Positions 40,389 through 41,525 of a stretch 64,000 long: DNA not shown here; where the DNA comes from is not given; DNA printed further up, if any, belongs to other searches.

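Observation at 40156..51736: Twelve-gene minus-strand catabolic operon ending in PhyH-CMD, preceded by a GntR regulator and a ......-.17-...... promoter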

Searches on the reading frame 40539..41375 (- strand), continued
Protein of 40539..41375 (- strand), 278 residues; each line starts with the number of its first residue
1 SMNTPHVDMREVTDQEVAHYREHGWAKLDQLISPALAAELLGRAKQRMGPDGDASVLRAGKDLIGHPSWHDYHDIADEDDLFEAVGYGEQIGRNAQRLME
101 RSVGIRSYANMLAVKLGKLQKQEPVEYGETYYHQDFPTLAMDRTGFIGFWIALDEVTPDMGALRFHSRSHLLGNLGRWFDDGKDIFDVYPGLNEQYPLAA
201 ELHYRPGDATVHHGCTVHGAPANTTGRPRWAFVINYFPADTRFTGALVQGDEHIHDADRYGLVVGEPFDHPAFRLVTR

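Call 26: find_related_loci(query=A2, collection=metagenome_contigs, flank=10000)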
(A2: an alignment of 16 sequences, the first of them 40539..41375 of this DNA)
Query A2 (278 aa) in metagenome_contigs; peptide patterns used: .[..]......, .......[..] (x = any residue, [..] = any of these).
373 stretches matched a pattern; 137 encode a relative of the query (tblastn E <= 1e-3); the best 80 are kept; 80 distinct loci.
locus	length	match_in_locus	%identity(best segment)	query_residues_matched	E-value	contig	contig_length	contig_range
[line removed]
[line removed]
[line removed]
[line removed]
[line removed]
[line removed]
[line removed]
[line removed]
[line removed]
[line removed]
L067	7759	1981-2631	40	7-243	9e-47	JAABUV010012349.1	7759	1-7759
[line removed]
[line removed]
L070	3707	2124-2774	39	7-243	2e-46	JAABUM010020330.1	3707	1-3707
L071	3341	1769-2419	39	7-243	2e-46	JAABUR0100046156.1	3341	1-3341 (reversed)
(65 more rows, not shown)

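Call 27: find_encoding_contigs(protein=P0004, flank=10000, max_places=2)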
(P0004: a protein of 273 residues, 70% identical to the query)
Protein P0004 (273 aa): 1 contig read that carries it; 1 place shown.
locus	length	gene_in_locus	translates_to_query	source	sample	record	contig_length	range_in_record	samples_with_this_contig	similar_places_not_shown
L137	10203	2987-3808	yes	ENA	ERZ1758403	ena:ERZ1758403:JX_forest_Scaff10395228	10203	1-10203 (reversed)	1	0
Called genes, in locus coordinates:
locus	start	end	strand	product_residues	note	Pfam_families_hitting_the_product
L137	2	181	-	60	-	?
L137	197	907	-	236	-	PF00392:GntR, PF07729:FCD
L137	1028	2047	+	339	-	-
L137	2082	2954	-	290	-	PF00378:ECH_1, PF16113:ECH_2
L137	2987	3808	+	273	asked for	PF05721:PhyH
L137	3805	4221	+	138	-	PF02627:CMD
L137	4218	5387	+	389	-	PF02771:Acyl-CoA_dh_N, PF02770:Acyl-CoA_dh_M, PF00441:Acyl-CoA_dh_1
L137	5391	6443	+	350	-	PF02771:Acyl-CoA_dh_N, PF00441:Acyl-CoA_dh_1, PF08028:Acyl-CoA_dh_2 (weak)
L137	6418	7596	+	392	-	PF02515:CoA_transf_3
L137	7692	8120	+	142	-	PF02627:CMD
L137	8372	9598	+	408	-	PF13458:Peripla_BP_6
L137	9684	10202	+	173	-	?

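Call 28: find_encoding_contigs(protein=P0011, flank=10000, max_places=2)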
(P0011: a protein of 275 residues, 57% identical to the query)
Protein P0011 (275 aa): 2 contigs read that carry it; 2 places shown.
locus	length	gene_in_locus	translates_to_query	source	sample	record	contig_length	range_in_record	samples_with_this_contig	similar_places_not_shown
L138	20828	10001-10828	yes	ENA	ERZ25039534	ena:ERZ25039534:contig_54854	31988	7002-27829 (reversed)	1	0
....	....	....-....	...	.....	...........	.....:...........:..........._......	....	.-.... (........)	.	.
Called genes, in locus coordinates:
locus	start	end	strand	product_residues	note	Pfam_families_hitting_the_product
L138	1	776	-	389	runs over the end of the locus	PF02771:Acyl-CoA_dh_N, PF02770:Acyl-CoA_dh_M, PF00441:Acyl-CoA_dh_1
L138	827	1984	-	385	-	PF02770:Acyl-CoA_dh_M, PF00441:Acyl-CoA_dh_1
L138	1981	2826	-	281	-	PF00392:GntR, PF07729:FCD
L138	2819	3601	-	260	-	PF00106:adh_short, PF08659:KR, PF13561:adh_short_C2, PF13439:Glyco_transf_4 (faint)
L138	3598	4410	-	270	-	PF00378:ECH_1, PF16113:ECH_2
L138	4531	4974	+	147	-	PF02627:CMD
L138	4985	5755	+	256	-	PF00378:ECH_1, PF16113:ECH_2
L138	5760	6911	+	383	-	PF02771:Acyl-CoA_dh_N, PF02770:Acyl-CoA_dh_M, PF00441:Acyl-CoA_dh_1 (weak)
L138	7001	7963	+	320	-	PF00441:Acyl-CoA_dh_1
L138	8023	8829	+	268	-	PF00378:ECH_1, PF16113:ECH_2 (weak)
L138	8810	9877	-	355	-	PF02771:Acyl-CoA_dh_N, PF00441:Acyl-CoA_dh_1, PF08028:Acyl-CoA_dh_2 (weak)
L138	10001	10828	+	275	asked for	PF05721:PhyH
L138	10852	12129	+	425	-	PF13458:Peripla_BP_6, PF01094:ANF_receptor (weak)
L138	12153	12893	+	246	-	PF00005:ABC_tran, PF13304:AAA_21 (faint)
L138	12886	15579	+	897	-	PF02653:BPD_transp_2, PF00005:ABC_tran, PF13304:AAA_21 (faint), PF12399:BCA_ABC_TP_C (weak)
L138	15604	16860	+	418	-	PF00682:HMGL-like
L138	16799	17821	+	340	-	PF01557:FAA_hydrolase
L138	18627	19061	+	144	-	-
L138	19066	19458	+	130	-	-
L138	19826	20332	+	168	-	-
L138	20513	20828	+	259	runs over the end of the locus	-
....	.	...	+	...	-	?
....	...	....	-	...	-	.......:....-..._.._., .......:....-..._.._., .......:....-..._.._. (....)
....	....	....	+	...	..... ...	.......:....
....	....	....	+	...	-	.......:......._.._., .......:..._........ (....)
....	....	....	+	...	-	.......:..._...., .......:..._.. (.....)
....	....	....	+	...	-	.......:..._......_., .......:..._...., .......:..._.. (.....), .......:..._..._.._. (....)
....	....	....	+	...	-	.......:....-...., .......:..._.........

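Call 29: find_encoding_contigs(protein=P0003, flank=10000, max_places=2)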
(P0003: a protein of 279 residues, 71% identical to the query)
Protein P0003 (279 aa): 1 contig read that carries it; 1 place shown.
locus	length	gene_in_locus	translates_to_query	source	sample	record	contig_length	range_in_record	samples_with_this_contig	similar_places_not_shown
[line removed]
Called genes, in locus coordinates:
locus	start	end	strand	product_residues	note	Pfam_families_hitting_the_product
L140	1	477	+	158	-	?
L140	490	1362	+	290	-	PF01557:FAA_hydrolase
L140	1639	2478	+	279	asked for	PF05721:PhyH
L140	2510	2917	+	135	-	PF02627:CMD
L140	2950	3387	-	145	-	PF07883:Cupin_2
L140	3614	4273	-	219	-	?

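Call 40: find_encoding_contigs(protein=P0018, flank=8000, max_places=1)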
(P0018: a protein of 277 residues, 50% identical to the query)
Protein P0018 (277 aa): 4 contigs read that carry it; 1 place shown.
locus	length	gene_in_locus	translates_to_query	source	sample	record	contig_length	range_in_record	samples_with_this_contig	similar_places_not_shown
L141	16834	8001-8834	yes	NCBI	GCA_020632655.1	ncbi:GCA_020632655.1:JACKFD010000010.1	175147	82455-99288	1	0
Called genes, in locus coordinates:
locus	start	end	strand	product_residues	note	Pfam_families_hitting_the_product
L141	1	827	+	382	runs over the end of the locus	-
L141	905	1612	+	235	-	PF00561:Abhydrolase_1, PF12146:Hydrolase_4 (faint), PF12697:Abhydrolase_6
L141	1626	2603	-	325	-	PF02668:TauD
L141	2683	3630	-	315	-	PF00296:Bac_luciferase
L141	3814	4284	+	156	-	PF00111:Fer2, PF01799:Fer2_2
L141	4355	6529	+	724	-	PF20256:MoCoBD_2, PF02738:MoCoBD_1, PF20256:MoCoBD_2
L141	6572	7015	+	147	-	PF07858:LEH, PF07366:SnoaL (weak), PF12680:SnoaL_2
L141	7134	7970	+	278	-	PF02668:TauD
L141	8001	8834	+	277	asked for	PF05721:PhyH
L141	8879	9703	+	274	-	PF00106:adh_short, PF08659:KR, PF13561:adh_short_C2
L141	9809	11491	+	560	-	PF07969:Amidohydro_3, PF01979:Amidohydro_1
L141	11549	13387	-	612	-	PF09586:YfhO (faint)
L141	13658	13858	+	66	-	-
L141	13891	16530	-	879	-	PF01011:PQQ, PF13360:PQQ_2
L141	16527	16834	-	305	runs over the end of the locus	PF00701:DHDPS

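Call 41: find_encoding_contigs(protein=P0019, flank=8000, max_places=1)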
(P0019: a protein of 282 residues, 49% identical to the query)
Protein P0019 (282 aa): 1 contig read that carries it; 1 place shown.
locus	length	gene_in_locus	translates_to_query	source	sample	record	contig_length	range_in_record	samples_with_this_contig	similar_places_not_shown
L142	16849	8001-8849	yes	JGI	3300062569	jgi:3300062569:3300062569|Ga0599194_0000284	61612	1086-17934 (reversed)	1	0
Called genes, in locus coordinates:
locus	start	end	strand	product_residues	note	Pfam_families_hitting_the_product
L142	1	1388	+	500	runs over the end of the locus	PF02810:SEC-C (faint)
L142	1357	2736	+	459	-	-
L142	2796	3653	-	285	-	PF18746:aGPT-Pplase3, PF18724:ADDT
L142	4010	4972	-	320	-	PF17419:MauJ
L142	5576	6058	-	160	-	-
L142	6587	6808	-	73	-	PF12728:HTH_17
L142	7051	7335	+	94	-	-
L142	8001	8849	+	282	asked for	PF05721:PhyH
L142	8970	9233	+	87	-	PF02416:TatA_B_E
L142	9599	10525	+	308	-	-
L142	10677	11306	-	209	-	PF00392:GntR, PF07729:FCD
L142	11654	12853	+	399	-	PF02771:Acyl-CoA_dh_N, PF02770:Acyl-CoA_dh_M, PF00441:Acyl-CoA_dh_1, PF08028:Acyl-CoA_dh_2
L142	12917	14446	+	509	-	PF00501:AMP-binding, PF13193:AMP-binding_C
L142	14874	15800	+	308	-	PF00528:BPD_transp_1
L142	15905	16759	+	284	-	PF00528:BPD_transp_1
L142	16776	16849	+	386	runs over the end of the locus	?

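Call 42: find_encoding_contigs(protein=P0088, flank=8000, max_places=1)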
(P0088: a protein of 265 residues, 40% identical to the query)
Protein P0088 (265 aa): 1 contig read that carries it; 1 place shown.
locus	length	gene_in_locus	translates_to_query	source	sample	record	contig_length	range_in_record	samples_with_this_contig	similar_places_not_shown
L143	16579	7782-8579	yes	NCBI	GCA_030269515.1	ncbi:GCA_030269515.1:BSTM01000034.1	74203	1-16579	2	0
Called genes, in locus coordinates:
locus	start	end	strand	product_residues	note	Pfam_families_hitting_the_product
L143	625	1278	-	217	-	PF00392:GntR, PF07729:FCD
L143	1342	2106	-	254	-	PF17645:Amdase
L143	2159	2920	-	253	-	PF17645:Amdase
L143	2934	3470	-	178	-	PF12903:DUF3830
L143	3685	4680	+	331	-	PF02826:2-Hacid_dh_C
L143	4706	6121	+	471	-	PF01425:Amidase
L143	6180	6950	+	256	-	-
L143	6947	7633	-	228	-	PF08044:DUF1707, PF09922:LiaF-like_C (faint)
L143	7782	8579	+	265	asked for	PF05721:PhyH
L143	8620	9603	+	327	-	PF02126:PTE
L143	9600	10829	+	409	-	PF00067:p450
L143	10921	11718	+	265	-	PF00106:adh_short, PF08659:KR, PF13561:adh_short_C2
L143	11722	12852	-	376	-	PF00089:Trypsin, PF13365:Trypsin_2, PF13180:PDZ_2 (weak), PF17820:PDZ_6 (faint)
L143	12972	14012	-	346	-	PF02126:PTE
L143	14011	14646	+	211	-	PF00440:TetR_N, PF17932:TetR_C_24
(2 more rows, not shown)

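Call 44: search_protein_families(library=pfam, proteins=[L137:1028-2047:+], max_evalue=10)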
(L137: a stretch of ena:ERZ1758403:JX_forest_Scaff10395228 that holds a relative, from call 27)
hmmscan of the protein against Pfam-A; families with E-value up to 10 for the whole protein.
L137:1028-2047:+ (339 aa): 2 families
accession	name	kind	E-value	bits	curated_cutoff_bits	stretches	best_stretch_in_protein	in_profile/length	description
PF16844.10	DIMCO_N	-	0.052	14.3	36.7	1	268-299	17-48/91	Dinitrogenase iron-molybdenum cofactor, N-terminal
PF18786.7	Importin_rep_2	-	0.24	11.7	26.9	1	275-295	7-27/44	Importin 13 repeat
